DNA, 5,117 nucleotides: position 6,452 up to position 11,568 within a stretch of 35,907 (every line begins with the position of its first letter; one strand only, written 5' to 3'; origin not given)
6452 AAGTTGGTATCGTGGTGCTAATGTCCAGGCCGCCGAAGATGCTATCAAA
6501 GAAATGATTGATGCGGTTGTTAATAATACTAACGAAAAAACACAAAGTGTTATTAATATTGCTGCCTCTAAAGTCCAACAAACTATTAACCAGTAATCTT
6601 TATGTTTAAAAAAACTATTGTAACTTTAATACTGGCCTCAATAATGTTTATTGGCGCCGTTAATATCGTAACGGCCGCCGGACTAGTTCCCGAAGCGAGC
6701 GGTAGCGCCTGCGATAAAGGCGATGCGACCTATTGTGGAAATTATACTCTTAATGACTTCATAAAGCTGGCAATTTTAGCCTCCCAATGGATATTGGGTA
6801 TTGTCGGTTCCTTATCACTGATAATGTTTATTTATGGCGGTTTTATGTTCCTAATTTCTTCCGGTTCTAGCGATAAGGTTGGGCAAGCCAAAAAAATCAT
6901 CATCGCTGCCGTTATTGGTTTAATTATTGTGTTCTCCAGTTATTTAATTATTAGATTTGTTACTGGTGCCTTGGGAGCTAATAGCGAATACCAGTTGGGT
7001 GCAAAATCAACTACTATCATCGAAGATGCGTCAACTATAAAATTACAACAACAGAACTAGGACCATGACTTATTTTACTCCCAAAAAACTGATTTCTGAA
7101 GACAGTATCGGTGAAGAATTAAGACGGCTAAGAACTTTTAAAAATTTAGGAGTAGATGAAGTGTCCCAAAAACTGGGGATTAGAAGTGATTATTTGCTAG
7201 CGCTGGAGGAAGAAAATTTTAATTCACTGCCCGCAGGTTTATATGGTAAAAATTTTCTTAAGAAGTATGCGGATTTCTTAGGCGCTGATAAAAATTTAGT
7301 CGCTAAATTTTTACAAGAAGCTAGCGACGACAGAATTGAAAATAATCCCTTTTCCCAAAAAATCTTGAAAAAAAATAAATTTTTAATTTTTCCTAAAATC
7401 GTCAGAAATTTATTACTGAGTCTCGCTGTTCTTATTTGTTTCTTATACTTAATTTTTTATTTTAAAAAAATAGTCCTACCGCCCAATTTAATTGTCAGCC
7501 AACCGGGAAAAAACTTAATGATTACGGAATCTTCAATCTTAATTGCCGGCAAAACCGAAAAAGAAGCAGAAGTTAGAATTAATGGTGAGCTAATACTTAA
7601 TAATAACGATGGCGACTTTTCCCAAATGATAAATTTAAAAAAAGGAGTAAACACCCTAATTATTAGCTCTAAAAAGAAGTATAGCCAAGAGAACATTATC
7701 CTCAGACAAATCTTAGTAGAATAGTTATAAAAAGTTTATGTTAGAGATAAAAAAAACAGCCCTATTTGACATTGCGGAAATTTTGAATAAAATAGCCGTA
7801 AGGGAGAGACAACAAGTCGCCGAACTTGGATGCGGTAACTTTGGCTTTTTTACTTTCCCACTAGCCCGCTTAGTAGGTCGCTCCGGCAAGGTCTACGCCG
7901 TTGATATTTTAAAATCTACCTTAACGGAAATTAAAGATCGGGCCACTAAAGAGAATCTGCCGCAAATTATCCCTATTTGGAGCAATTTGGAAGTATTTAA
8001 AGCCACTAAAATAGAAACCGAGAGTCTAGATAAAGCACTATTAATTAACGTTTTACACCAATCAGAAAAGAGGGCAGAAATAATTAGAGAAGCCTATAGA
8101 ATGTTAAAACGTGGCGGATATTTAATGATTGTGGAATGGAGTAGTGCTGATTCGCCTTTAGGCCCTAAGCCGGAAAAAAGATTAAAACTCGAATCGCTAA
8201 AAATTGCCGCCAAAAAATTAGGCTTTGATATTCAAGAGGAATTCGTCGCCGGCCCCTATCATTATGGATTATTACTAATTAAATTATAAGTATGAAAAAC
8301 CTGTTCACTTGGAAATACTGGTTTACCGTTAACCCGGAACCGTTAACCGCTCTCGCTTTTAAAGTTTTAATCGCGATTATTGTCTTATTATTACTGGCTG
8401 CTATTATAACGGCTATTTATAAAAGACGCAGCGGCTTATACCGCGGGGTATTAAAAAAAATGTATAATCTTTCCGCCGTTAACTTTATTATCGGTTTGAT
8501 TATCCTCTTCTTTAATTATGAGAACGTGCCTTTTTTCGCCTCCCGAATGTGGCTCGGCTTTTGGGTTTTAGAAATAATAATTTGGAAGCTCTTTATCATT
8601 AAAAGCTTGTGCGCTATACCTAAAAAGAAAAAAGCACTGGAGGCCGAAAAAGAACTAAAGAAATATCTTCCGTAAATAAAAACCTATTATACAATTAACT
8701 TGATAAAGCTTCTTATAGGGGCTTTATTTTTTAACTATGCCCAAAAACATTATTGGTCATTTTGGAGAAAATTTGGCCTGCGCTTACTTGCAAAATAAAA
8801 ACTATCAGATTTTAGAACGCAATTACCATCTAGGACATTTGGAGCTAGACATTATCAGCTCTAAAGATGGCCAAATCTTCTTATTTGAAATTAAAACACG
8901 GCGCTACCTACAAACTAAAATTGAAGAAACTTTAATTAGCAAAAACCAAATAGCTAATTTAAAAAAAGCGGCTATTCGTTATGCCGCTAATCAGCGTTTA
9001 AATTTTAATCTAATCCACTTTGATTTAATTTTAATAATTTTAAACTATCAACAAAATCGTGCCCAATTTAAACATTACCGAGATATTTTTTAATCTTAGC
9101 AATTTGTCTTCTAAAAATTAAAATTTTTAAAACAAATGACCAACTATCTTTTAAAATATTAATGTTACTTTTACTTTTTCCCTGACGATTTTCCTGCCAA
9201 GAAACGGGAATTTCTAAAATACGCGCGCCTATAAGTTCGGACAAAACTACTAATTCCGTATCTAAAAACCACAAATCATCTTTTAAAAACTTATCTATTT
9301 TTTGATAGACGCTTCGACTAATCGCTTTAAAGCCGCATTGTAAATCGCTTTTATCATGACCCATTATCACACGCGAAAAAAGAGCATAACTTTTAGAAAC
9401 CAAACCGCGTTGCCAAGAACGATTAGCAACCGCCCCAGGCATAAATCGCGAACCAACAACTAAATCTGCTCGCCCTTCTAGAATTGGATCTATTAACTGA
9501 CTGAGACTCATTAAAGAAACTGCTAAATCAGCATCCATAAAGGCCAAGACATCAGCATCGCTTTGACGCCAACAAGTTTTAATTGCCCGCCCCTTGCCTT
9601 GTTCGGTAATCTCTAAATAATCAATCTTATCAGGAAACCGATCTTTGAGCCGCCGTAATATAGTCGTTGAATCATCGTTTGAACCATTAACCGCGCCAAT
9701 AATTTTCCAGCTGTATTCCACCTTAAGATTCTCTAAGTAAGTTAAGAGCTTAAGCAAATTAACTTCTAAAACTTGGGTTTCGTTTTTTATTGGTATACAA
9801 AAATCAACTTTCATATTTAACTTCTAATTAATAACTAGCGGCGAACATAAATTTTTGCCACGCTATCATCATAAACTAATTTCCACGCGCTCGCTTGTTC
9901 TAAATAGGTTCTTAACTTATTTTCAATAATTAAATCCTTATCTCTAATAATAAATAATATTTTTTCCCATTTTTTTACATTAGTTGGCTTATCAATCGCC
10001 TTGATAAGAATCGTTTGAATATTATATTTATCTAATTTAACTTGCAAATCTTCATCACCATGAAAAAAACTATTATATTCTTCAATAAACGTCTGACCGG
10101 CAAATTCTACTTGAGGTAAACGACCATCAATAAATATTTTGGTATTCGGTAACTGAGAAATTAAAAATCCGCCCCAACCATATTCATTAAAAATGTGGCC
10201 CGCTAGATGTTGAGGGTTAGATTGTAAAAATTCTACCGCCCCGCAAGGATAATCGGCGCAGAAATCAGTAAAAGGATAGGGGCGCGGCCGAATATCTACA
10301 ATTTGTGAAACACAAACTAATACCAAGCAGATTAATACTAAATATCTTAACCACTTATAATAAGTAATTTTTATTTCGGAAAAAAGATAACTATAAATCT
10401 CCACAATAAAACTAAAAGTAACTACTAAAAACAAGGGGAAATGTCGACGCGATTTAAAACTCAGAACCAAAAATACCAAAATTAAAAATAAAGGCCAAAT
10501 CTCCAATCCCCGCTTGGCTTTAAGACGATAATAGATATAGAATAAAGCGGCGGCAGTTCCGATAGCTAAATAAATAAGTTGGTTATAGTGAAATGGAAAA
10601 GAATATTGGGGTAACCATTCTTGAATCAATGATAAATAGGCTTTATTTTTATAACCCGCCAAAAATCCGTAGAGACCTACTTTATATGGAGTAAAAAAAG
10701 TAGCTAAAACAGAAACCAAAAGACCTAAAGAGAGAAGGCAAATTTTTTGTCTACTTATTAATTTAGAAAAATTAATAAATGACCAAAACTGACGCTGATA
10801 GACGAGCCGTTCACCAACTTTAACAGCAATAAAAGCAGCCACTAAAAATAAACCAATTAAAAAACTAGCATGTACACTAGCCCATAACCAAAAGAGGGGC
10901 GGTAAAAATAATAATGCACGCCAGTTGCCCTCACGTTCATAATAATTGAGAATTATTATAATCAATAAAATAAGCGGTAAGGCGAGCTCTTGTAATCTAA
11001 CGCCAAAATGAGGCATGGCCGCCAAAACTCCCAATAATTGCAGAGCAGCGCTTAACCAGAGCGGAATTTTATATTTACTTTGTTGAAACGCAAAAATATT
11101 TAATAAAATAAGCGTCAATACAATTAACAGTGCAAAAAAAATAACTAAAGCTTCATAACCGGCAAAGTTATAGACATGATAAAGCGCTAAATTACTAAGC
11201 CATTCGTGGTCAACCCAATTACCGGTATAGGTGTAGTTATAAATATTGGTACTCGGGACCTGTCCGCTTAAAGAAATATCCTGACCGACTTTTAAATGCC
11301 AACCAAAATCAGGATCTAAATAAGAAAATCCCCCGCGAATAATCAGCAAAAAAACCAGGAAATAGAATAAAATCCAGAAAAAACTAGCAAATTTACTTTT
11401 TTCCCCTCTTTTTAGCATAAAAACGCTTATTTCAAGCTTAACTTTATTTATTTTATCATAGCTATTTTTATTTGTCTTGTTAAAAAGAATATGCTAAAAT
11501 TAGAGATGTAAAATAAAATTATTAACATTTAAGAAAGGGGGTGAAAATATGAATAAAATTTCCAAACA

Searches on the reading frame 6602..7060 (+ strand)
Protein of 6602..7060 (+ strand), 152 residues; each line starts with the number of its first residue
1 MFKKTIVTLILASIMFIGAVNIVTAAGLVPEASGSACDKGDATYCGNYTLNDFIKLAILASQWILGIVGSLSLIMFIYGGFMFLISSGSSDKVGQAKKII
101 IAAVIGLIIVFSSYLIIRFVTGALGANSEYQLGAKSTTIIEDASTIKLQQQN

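Call 6: search_protein_families(library=pfam, proteins=[window:6602-7060:+], max_evalue=0.001)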
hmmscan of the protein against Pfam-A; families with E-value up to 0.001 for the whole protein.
window:6602-7060:+ (152 aa): 1 family
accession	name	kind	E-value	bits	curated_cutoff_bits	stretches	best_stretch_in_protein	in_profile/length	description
PF18895.5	T4SS_pilin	-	7.1e-09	36.1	26.6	1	61-120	13-71/71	Type IV secretion system pilin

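Call 35: search_protein_families(library=ncbifam, proteins=[window:6602-7060:+], max_evalue=0.1)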
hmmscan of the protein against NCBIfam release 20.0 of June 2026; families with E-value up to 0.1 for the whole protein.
window:6602-7060:+ (152 aa): 2 families
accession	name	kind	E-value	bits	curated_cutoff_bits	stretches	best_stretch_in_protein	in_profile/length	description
NF045849.1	ICE_MMCAP2_0565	equivalog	0.00016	21.3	40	1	61-123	17-79/80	Mbov_0395 family pilin-like conjugal transfer protein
NF007130.1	PRK09575.1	equivalog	0.00046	19.6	445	1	64-143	230-307/435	MATE family efflux transporter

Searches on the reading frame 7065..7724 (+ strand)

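Call 6: search_protein_families(library=pfam, proteins=[window:7065-7724:+], max_evalue=0.001)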
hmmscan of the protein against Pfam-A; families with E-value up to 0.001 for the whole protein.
window:7065-7724:+ (219 aa): 3 families
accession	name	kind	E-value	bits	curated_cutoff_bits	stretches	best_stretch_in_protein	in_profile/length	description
PF13413.12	HTH_25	-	7.2e-17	61.4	24.6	1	19-77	2-60/62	Helix-turn-helix domain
PF09136.16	Glucodextran_B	-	1.6e-07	31.5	27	1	140-215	1-78/83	Glucodextranase, domain B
PF12844.13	HTH_19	-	1.7e-07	31.5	30.2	1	16-77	1-56/64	Helix-turn-helix domain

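Call 90: search_protein_families(library=ncbifam, proteins=[window:7065-7724:+], max_evalue=0.001)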
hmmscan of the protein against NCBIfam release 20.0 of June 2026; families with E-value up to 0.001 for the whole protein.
window:7065-7724:+ (219 aa): 1 family
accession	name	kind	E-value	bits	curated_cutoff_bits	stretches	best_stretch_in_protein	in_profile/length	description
NF041534.1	rodZ_Strepcoccus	equivalog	1.1e-14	54.3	375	1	13-131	4-127/275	cytoskeleton protein RodZ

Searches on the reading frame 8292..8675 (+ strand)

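Call 6: search_protein_families(library=pfam, proteins=[window:8292-8675:+], max_evalue=0.001)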
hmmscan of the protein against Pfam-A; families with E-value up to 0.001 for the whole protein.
window:8292-8675:+ (127 aa): 0 families

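Call 34: search_protein_families(library=pfam, proteins=[window:8292-8675:+], max_evalue=5)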
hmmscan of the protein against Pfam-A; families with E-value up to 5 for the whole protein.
window:8292-8675:+ (127 aa): 2 families
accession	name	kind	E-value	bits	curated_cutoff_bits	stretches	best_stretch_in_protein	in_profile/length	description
PF03896.21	TRAP_alpha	-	1.3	8.6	24.7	1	5-43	108-147/180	Translocon-associated protein (TRAP), alpha subunit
PF12725.13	DUF3810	-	2.1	8.1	28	1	25-83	27-90/311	Protein of unknown function (DUF3810)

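Call 90: search_protein_families(library=ncbifam, proteins=[window:8292-8675:+], max_evalue=0.001)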
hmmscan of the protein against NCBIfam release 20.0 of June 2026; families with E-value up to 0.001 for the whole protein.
window:8292-8675:+ (127 aa): 0 families

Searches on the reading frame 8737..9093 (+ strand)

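Call 6: search_protein_families(library=pfam, proteins=[window:8737-9093:+], max_evalue=0.001)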
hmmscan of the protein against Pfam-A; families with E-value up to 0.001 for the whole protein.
window:8737-9093:+ (118 aa): 2 families
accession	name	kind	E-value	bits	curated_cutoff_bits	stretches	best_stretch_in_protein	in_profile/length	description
PF02021.23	UPF0102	-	1.8e-16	60.7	23.6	1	10-100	1-80/80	Uncharacterised protein family UPF0102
PF08378.17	NERD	-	7.1e-06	26.9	22.1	1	7-61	2-64/111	Nuclease-related domain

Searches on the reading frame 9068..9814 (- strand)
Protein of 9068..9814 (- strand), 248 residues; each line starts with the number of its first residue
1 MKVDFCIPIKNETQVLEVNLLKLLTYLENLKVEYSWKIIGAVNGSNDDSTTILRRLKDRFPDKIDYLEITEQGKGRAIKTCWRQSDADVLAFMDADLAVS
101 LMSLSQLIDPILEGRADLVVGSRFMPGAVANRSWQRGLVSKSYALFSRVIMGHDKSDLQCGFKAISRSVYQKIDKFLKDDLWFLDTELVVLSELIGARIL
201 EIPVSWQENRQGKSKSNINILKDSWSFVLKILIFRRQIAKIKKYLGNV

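Call 6: search_protein_families(library=pfam, proteins=[window:9068-9814:-], max_evalue=0.001)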
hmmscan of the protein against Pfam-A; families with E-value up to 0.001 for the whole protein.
window:9068-9814:- (248 aa): 1 family
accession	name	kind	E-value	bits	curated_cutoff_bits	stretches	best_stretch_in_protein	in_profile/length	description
PF00535.33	Glycos_transf_2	-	2.8e-20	73.3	23.3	1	5-173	2-167/168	Glycosyl transferase family 2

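Call 90: search_protein_families(library=ncbifam, proteins=[window:9068-9814:-], max_evalue=0.001)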
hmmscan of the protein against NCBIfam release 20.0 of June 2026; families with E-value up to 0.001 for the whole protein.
window:9068-9814:- (248 aa): 9 families
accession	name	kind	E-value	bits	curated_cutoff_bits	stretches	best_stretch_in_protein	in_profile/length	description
TIGR04182.1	glyco_TIGR04182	equivalog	6.6e-15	55.3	325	1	70-232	56-215/293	S-layer glycoprotein N-glycosyltransferase AglJ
NF007986.1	PRK10714.1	equivalog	2.9e-10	39.7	529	1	2-218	7-212/316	undecaprenyl-phosphate 4-deoxy-4-formamido-L-arabinose transferase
NF041391.1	DPhHxTase_Halo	equivalog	4.6e-10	38.8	375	1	41-215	29-191/213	dolichyl-phosphate hexose transferase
NF047588.1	GlcsyltransPgfSStrep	equivalog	2.3e-08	33.6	500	1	1-175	1-169/308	glycosyltransferase PgfS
NF058614.1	PPMAGASynPpgS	equivalog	3.1e-06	26.8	370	1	37-214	28-204/226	polyprenyl-phospho-N-acetylgalactosaminyl synthase PpgS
TIGR03937.1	PgaC_IcaA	equivalog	1.1e-05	24.6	422.3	1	3-112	47-151/407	poly-beta-1,6-N-acetyl-D-glucosamine synthase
TIGR04283.1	glyco_like_mftF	equivalog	6.6e-05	22.6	182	1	7-179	5-156/221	TIGR04283 family arsenosugar biosynthesis glycosyltransferase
NF038302.1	EPS_HpsE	equivalog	0.00041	19.4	300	1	20-97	19-97/307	hormogonium polysaccharide biosynthesis glycosyltransferase HpsE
NF007482.0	PRK10073.1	equivalog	0.00071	18.7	423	1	25-112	26-111/334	glycosyltransferase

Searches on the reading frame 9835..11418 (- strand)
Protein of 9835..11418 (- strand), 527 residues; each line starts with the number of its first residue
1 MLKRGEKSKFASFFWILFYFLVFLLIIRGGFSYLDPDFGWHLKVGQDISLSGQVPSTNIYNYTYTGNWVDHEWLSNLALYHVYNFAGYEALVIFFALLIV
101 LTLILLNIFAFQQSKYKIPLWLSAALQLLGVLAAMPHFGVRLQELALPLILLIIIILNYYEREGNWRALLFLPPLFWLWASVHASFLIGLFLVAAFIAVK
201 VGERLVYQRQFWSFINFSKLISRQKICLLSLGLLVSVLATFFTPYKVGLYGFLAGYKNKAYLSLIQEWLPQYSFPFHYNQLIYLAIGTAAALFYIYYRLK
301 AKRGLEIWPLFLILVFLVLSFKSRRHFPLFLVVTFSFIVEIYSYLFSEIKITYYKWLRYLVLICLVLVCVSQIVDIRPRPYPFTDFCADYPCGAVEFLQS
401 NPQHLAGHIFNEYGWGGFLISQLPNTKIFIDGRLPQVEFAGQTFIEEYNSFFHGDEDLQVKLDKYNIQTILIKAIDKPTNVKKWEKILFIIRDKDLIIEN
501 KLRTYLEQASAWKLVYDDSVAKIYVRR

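Call 6: search_protein_families(library=pfam, proteins=[window:9835-11418:-], max_evalue=0.001)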
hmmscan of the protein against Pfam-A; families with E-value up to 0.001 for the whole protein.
window:9835-11418:- (527 aa): 0 families

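Call 34: search_protein_families(library=pfam, proteins=[window:9835-11418:-], max_evalue=5)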
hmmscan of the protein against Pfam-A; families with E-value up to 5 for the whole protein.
window:9835-11418:- (527 aa): 0 families

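Call 35: search_protein_families(library=ncbifam, proteins=[window:9835-11418:-], max_evalue=0.1)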
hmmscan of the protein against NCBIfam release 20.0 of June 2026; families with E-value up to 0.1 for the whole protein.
window:9835-11418:- (527 aa): 0 families

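Call 49: find_homologous_proteins(query=window:9835-11415:-, max_evalue=0.00001)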
Query window:9835-11415:- (526 aa): 478 proteins with E <= 0.00001 among 8000 candidates; the best 120 are listed.
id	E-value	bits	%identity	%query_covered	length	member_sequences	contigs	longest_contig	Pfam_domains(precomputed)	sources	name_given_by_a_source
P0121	5.4e-279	945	78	100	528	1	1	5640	-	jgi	jgi:hypothetical protein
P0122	2.0e-278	943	78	100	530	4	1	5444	-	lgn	-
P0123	6.4e-278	941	77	100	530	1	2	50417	-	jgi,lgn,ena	jgi:hypothetical protein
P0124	1.3e-277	940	76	100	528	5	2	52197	-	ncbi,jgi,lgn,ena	ncbi:MAG: hypothetical protein WCW61_04260 [Patescibacteria group bacterium]|jgi:hypothetical protei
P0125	6.2e-268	908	75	100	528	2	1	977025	-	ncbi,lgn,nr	ncbi:MAG: hypothetical protein HY931_03685 [Candidatus Falkowbacteria bacterium]|nr:MAG: hypothetica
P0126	3.8e-239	813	100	71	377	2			-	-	-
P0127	1.8e-227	775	65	100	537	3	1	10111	-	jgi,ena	-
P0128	5.6e-195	667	57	100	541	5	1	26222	-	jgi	jgi:hypothetical protein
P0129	3.3e-189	648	56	100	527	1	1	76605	-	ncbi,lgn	-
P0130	9.7e-189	647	58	100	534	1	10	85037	-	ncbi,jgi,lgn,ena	jgi:hypothetical protein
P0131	1.7e-187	643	55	99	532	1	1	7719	-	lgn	-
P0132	2.1e-187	642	57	96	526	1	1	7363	-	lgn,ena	-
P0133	8.4e-184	631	53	100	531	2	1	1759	-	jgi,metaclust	metaclust:\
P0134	1.5e-179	617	54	100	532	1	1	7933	-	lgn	-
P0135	7.8e-179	614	53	99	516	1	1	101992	-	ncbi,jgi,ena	ncbi:MAG: hypothetical protein WCT50_02210 [Patescibacteria group bacterium]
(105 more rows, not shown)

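Call 52: search_solved_structures(query=A3, max_evalue=1)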
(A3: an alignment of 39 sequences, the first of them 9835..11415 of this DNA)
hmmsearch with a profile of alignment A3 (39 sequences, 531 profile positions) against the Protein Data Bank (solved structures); distinct sequences matched with E-value up to 1: 0.

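Call 66: predict_structure(alignment_id=A3)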
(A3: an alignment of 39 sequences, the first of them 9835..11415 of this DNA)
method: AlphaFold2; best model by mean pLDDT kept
length: 526 residues; sequences in the alignment: 39
mean_pLDDT: 89.5   pTM: 0.89
mean pLDDT of the five models: 89.5, 89.2, 89.0, 88.2, 86.7
residues with pLDDT >= 90: 335; 70-90: 171; 50-70: 16; < 50: 4
segments of 3 or more residues with pLDDT < 50: 1-4
pLDDT, mean of each block of 10 residues (from residue 1): 57 96 96 89 94 84 81 96 96 98 97 89 96 92 95 96 93 97 95 97 82 84 96 97 90 81 81 86 97 94 92 96 94 96 85 83 96 94 91 95 89 86 78 64 84 87 92 82 81 78 93 96 95
secondary structure, 60 per line:
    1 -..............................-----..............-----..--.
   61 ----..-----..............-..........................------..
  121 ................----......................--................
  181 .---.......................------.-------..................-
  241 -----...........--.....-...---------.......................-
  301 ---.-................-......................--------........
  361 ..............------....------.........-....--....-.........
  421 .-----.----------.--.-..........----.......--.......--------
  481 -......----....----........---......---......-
elements in order: H2-31 H37-50 H72-85 H87-112 H119-136 H141-162 H165-181 H185-207 H222-239 H246-256 H259-263 H277-299 H306-321 H323-344 H353-374 H381-384 H391-399 H401-404 E407-410 H412-421 H443-452 H457-463 E466-472 H482-487 H492-495 H500-507 E511-516 E520-525

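Call 68: fold_search(model_id=the predicted structure, library=pdb)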
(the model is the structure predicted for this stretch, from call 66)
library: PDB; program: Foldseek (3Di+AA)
matches with E <= 10: 185; with E <= 0.001: 18
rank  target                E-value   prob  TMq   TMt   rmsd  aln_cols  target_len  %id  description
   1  7zlg_A                6.5e-07  1.00  0.56  0.46  11.3       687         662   10  Cryo-EM structure of C-mannosyltransferase CeDPY19, in complex with acceptor peptide and bound to CMT2-Fab and anti-Fa (released 2023-01-11)
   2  7zli_A                1.2e-06  1.00  0.55  0.46  11.3       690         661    9  Cryo-EM structure of C-mannosyltransferase CeDPY19, in complex with Dol25-P-Man and bound to CMT2-Fab and anti-Fab nan (released 2023-01-11)
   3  6s7t_A                1.7e-06  1.00  0.64  0.50   8.3       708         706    9  Cryo-EM structure of human oligosaccharyltransferase complex OST-B (released 2019-12-18)
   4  6ezn_F                2.0e-06  1.00  0.58  0.49  12.3       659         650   11  Cryo-EM structure of the yeast oligosaccharyltransferase (OST) complex (released 2018-01-17)
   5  7zlh_A                2.1e-06  1.00  0.52  0.44  11.4       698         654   10  Cryo-EM structure of C-mannosyltransferase CeDPY19, in apo state, bound to CMT2-Fab and anti-Fab nanobody (released 2023-01-11)
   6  7e9s_A                2.8e-06  1.00  0.51  0.34  13.9       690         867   10  Archaeal oligosaccharyltransferase AglB from Archaeoglobus fulgidus in complex with an inhibitory peptide and a dolich (released 2021-09-08)
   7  8age_A                5.5e-06  1.00  0.61  0.51   9.7       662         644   10  Structure of yeast oligosaccharylransferase complex with acceptor peptide bound (released 2022-12-07)
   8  8pn9_A                5.8e-06  1.00  0.62  0.52   8.5       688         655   11  Structure of human oligosaccharyltransferase OST-A complex bound to NGI-1 (released 2024-05-08)
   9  7oci_F                7.2e-06  1.00  0.58  0.49  12.1       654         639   10  Cryo-EM structure of yeast Ost6p containing oligosaccharyltransferase complex (released 2022-02-16)
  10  9n9j_I                8.2e-06  1.00  0.59  0.46  11.8       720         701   11  Structure of a GRP94 folding intermediate engaged with a CCDC134- and FKBP11-bound secretory translocon (released 2025-11-19)
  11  8b6l_I                1.0e-05  1.00  0.58  0.46  11.7       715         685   11  Subtomogram average of the human Sec61-TRAP-OSTA-translocon (released 2022-12-07)
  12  5gmy_A                1.1e-05  1.00  0.54  0.37  13.5       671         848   11  Crystal structure of the Archaeoglobus fulgidus oligosaccharyltransferase (O29867_ARCFU) tethered with an acceptor pep (released 2017-02-01)
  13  6s7o_A                1.8e-05  1.00  0.59  0.49   9.2       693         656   10  Cryo-EM structure of human oligosaccharyltransferase complex OST-A (released 2019-12-18)
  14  3wak                  2.9e-05  1.00  0.50  0.33  14.8       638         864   11  Crystal structure of the Archaeoglobus fulgidus oligosaccharyltransferase (O29867_ARCFU) in the apo form (released 2013-10-30)
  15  8agb_A                7.3e-05  1.00  0.56  0.48  12.2       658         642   10  Structure of yeast oligosaccharylransferase complex with lipid-linked oligosaccharide bound (released 2022-12-07)
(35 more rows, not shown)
